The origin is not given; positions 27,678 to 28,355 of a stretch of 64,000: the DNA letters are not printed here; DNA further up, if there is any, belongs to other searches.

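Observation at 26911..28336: AT-rich islet: two tandem paralogous XRE regulators plus a divergent 125-aa orphan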

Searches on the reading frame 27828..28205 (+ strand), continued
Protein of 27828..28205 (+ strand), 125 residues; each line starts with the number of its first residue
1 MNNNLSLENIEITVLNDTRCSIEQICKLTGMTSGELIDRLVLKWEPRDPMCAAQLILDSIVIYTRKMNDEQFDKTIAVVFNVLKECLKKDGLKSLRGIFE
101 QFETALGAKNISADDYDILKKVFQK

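Call 53: search_solved_structures(query=A2, max_evalue=10, show_alignments=3)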
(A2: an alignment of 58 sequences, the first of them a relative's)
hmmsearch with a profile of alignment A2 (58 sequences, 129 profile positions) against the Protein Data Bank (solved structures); distinct sequences matched with E-value up to 10: 22.
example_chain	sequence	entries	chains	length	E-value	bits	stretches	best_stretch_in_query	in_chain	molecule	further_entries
5tgw_A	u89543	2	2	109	0.036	17.2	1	72-119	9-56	PS1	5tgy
8e0o_C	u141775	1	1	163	0.055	16.6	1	70-113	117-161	hetBGL03-15-18c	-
9mw6_A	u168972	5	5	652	0.076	16.1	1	64-125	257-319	AncD1D2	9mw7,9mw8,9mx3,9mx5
7qep_D0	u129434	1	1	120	0.13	15.4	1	42-110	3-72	40S RIBOSOMAL PROTEIN S20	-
7jrq_A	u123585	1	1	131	0.17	15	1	71-115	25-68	MPP1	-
6aly_A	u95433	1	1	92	0.2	14.8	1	67-116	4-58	Mediator of RNA polymerase II transcription subunit 15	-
8yqg_A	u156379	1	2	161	0.26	14.4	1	67-110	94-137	Longin domain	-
8gac_A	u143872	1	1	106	0.29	14.3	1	56-100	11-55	CTLA-4 binder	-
7jh6_A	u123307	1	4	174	0.38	13.9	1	72-120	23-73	Two-domain di-Zn(II) and porphyrin-binding protein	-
9cte_A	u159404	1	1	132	0.5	13.5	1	71-115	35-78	De novo protein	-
8ydp_A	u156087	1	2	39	0.77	12.9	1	55-90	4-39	SARS-CoV-2 inhibiting peptide Ce9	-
37tt_A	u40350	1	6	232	0.82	12.8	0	74-126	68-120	Z4 c3ii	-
9k7u_A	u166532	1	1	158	0.86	12.7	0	68-104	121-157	Heter-Zn2-HEHE-22A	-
9had_C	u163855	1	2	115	0.86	12.7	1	56-116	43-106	DerF21_binder10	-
8t5e_A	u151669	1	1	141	1.1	12.4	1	66-116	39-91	Bim_fulldiff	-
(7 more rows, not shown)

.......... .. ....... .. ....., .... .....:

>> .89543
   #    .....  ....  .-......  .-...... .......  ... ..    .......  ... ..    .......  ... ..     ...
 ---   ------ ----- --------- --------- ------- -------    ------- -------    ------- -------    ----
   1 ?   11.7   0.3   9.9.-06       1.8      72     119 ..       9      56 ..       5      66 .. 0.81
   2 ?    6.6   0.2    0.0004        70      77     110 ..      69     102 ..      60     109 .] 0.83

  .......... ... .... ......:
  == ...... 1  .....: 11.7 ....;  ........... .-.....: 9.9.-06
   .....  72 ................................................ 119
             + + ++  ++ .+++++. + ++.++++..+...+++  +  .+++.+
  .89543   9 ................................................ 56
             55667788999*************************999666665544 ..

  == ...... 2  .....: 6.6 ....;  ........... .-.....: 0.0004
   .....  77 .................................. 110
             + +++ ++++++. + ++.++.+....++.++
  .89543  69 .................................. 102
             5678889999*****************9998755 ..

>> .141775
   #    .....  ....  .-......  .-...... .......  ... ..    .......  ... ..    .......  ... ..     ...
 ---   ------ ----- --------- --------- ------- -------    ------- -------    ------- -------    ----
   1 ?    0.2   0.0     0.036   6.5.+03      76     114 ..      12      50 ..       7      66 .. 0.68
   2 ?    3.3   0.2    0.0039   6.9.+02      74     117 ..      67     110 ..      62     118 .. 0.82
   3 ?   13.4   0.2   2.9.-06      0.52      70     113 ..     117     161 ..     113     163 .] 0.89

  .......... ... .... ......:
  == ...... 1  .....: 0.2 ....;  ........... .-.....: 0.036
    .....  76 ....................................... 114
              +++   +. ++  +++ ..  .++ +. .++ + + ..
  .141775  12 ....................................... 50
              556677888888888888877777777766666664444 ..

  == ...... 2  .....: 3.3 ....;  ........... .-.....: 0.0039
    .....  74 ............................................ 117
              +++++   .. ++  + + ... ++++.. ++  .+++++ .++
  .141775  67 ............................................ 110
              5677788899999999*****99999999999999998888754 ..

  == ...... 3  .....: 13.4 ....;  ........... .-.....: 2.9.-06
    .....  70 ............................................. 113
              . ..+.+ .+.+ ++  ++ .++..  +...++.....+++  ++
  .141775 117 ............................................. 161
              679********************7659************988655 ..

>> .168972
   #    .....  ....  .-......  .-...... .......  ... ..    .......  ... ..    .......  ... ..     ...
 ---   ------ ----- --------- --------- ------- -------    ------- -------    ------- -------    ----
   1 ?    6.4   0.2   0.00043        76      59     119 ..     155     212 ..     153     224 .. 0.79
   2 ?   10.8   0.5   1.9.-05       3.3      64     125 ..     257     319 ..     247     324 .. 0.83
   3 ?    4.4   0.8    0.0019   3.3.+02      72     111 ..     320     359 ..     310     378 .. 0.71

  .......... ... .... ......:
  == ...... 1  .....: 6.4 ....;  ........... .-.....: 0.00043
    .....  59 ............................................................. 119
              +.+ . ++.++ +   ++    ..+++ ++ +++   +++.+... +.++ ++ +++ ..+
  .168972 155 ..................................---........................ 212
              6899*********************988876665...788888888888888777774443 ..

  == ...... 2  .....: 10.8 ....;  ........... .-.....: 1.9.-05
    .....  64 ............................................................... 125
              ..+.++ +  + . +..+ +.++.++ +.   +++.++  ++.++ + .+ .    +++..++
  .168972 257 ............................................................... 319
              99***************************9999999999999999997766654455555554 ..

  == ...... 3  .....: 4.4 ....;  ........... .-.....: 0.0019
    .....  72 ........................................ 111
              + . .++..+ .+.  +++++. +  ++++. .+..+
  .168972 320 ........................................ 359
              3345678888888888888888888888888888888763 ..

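Call 86: find_homologous_proteins(query=A2, max_evalue=0.00001)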
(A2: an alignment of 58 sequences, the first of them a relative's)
Query A2 (58 sequences) (125 aa, profile of the alignment): 17 proteins with E <= 0.00001 among 5575 candidates.
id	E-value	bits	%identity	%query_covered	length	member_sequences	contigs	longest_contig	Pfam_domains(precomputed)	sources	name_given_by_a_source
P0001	7.1e-40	154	100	100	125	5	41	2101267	-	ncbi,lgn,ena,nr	ncbi:MAG: hypothetical protein J6K66_03475 [Clostridia bacterium]|nr:hypothetical protein [Clostridi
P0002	5.8e-39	151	82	100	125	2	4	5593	-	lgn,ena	-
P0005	1.6e-37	146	66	100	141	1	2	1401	-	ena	-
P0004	2.7e-37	145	66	100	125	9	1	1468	-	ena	-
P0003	3.9e-37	145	66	100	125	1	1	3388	-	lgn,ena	-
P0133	5.9e-30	122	29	78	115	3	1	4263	-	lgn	-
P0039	1.3e-29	121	36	61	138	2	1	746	-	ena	-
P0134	4.4e-27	112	30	81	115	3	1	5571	-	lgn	-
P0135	1.2e-26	111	31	81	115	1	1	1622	-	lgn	-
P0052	2.9e-26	110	29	58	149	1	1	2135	-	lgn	-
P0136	3.7e-26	109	31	70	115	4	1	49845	-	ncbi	-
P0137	6.2e-26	109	27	81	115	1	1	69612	-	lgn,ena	-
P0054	1.4e-25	107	32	58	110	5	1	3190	-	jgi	-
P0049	5.4e-25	106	25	70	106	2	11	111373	-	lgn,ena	-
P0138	1.2e-24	105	26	78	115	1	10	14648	-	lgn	-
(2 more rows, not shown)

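Call 87: find_encoding_contigs(protein=P0049, flank=5000, max_places=6)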
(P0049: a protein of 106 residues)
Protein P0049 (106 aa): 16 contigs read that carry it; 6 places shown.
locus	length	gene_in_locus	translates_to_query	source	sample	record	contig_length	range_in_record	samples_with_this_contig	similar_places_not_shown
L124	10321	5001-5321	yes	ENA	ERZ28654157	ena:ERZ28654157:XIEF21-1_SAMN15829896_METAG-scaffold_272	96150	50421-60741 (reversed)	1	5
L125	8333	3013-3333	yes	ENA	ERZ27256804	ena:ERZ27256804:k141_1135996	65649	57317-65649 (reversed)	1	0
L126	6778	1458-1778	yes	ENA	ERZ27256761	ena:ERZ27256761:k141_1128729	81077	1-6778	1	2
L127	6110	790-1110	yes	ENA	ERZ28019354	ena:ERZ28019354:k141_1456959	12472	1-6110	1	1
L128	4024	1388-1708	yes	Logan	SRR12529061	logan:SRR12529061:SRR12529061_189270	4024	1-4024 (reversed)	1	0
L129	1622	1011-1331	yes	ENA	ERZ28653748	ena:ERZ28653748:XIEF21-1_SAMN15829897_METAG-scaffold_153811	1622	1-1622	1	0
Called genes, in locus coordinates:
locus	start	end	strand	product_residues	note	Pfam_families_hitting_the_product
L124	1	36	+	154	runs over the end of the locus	-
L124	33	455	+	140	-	-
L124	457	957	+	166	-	PF13353:Fer4_12 (weak)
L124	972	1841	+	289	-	-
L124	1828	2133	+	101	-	-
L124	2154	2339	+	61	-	-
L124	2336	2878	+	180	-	-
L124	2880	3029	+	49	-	-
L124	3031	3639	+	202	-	-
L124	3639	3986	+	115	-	-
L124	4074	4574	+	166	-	-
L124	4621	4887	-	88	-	PF01381:HTH_3 (faint)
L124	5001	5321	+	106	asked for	-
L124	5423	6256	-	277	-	PF20434:BD-FAE, PF07859:Abhydrolase_3, PF00326:Peptidase_S9 (weak)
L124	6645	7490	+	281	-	PF00165:HTH_AraC, PF12833:HTH_18, PF00165:HTH_AraC (weak)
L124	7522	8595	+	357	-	PF00722:Glyco_hydro_16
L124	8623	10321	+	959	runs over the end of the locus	PF01547:SBP_bac_1, PF13416:SBP_bac_8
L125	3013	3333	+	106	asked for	-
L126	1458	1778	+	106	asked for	-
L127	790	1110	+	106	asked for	-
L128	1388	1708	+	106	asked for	-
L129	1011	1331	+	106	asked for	-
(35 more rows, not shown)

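Call 112: fold_search(model_id=the predicted structure, library=viral)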
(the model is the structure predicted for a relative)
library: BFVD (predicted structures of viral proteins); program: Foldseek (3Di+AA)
matches with E <= 10: 117; with E <= 0.001: 0
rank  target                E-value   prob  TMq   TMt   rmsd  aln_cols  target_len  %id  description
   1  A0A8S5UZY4            6.0e-01  0.85  0.32  0.60   9.3        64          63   19  Replication regulatory protein [Siphoviridae sp. ctJT77]
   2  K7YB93                8.7e-01  0.35  0.27  0.38  13.6        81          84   12  (no name in the UniProt tables at hand)
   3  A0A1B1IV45            9.3e-01  0.87  0.31  0.62   4.7        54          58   22  (no name in the UniProt tables at hand)
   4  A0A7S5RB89            1.2e+00  0.60  0.32  0.52  11.0        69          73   13  (no name in the UniProt tables at hand)
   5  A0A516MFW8            1.2e+00  0.44  0.30  0.40  12.1        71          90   17  (no name in the UniProt tables at hand)
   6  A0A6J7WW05            1.4e+00  0.63  0.29  0.47   8.7        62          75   13  Uncharacterized protein [uncultured Caudovirales phage]
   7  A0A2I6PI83            1.4e+00  0.13  0.28  0.22  15.1       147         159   11  FhuF-like transporter [Pseudomonas phage PMBT14]
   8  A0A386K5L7            1.4e+00  0.41  0.28  0.39  10.7        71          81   10  Uncharacterized protein [Dickeya phage vB_DsoM_JA11]
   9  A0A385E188            1.5e+00  0.57  0.29  0.40   9.0        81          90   18  (no name in the UniProt tables at hand)
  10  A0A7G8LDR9            1.6e+00  0.75  0.29  0.59   2.4        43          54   14  (no name in the UniProt tables at hand)
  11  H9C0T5                2.0e+00  0.06  0.24  0.22  16.6       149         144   13  Uncharacterized protein [Aeromonas phage vB_AsaM-56]
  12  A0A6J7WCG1            2.1e+00  0.63  0.31  0.63   3.6        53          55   23  Uncharacterized protein [uncultured Caudovirales phage]
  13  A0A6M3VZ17            2.2e+00  0.72  0.29  0.69   2.5        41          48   17  Putative transcriptional regulator [Metallosphaera rod-shaped virus 1]
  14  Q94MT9                2.2e+00  0.13  0.27  0.23  15.1       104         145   14  p30 [Myxococcus phage Mx8]
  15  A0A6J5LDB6            2.4e+00  0.38  0.33  0.59  11.4        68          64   15  Uncharacterized protein [uncultured Caudovirales phage]
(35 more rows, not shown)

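Call 113: fold_search(model_id=the predicted structure, library=pdb)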
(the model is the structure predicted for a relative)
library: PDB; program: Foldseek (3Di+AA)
matches with E <= 10: 34; with E <= 0.001: 0
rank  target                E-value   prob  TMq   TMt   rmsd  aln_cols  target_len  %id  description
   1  1ea4_E                2.2e+00  0.69  0.31  0.77   2.1        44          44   14  TRANSCRIPTIONAL REPRESSOR COPG/22bp dsDNA COMPLEX (released 2001-07-05)
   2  1ea4_B                2.7e+00  0.77  0.30  0.83   1.4        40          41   12  TRANSCRIPTIONAL REPRESSOR COPG/22bp dsDNA COMPLEX (released 2001-07-05)
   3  5y6a_A                3.1e+00  0.08  0.22  0.19  13.0        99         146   16  Crystal structure of the anti-CRISPR protein, AcrIIA1 (released 2017-11-29)
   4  4f2l                  3.9e+00  0.13  0.21  0.38  10.1        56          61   21  Structure of a regulatory domain of AMPK (released 2013-06-26)
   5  7zg6_A                4.2e+00  0.33  0.28  0.60   6.2        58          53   16  TacA1 antitoxin (released 2023-10-11)
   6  5iso_A                4.2e+00  0.12  0.19  0.06   9.9        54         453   24  STRUCTURE OF FULL LENGTH HUMAN AMPK (NON-PHOSPHORYLATED AT T-LOOP) IN COMPLEX WITH A SMALL MOLECULE ACTIVATOR, A BENZI (released 2017-03-29)
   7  1b28_MODEL_1_A        4.8e+00  0.38  0.31  0.64   3.4        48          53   12  ARC REPRESSOR MYL MUTANT FROM SALMONELLA BACTERIOPHAGE P22 (released 1999-11-03)
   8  7vp3_D                4.8e+00  0.20  0.26  0.51   7.4        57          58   21  Structure of a transcription factor and DNA complex (released 2022-10-19)
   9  6gyg_B                4.8e+00  0.07  0.20  0.36   9.3        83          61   22  X-ray structure of the apo form of the establishement gene regulator Reg576 of the G+ plasmid p576 (released 2018-10-17)
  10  5x3t_A                5.1e+00  0.33  0.28  0.46   3.4        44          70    7  VapBC from Mycobacterium tuberculosis (released 2017-06-07)
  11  8jdi_H                5.1e+00  0.18  0.26  0.22   8.5        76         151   12  Crystal structure of Cas7-AcrIF25 complex (released 2024-05-29)
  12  2jxg_A                5.7e+00  0.18  0.25  0.50   2.9        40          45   12  Solution Structure of the DNA Binding domain of Proline Utilization A (PutA) (released 2008-02-19)
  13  7vp3_P                6.1e+00  0.21  0.27  0.49   5.6        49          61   20  Structure of a transcription factor and DNA complex (released 2022-10-19)
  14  7of0_a                6.5e+00  0.06  0.14  0.22  15.8        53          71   15  Structure of a human mitochondrial ribosome large subunit assembly intermediate in complex with MTERF4-NSUN4 (dataset1 (released 2021-06-09)
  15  6gto                  6.9e+00  0.13  0.26  0.47  12.4        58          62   16  Structure of the AtaR antitoxin (released 2019-03-06)
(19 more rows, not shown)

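Call 114: find_related_loci(query=P0049, collection=viral_contigs, flank=6000)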
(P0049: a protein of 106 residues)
Query P0049 (106 aa) in viral_contigs; peptide patterns used: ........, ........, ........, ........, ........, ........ (x = any residue, [..] = any of these).
6 stretches matched a pattern, but none encodes a relative of the query by tblastn (E <= 1e-3).

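Call 115: find_related_loci(query=P0007, collection=viral_contigs, flank=6000)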
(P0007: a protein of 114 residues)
Query P0007 (114 aa) in viral_contigs; peptide patterns used: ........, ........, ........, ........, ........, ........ (x = any residue, [..] = any of these).
7 stretches matched a pattern, but none encodes a relative of the query by tblastn (E <= 1e-3).

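Call 116: find_related_loci(query=P0001, collection=viral_contigs, flank=6000)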
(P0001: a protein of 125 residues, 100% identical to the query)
Query P0001 (125 aa) in viral_contigs; peptide patterns used: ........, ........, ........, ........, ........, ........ (x = any residue, [..] = any of these).
13 stretches matched a pattern, but none encodes a relative of the query by tblastn (E <= 1e-3).
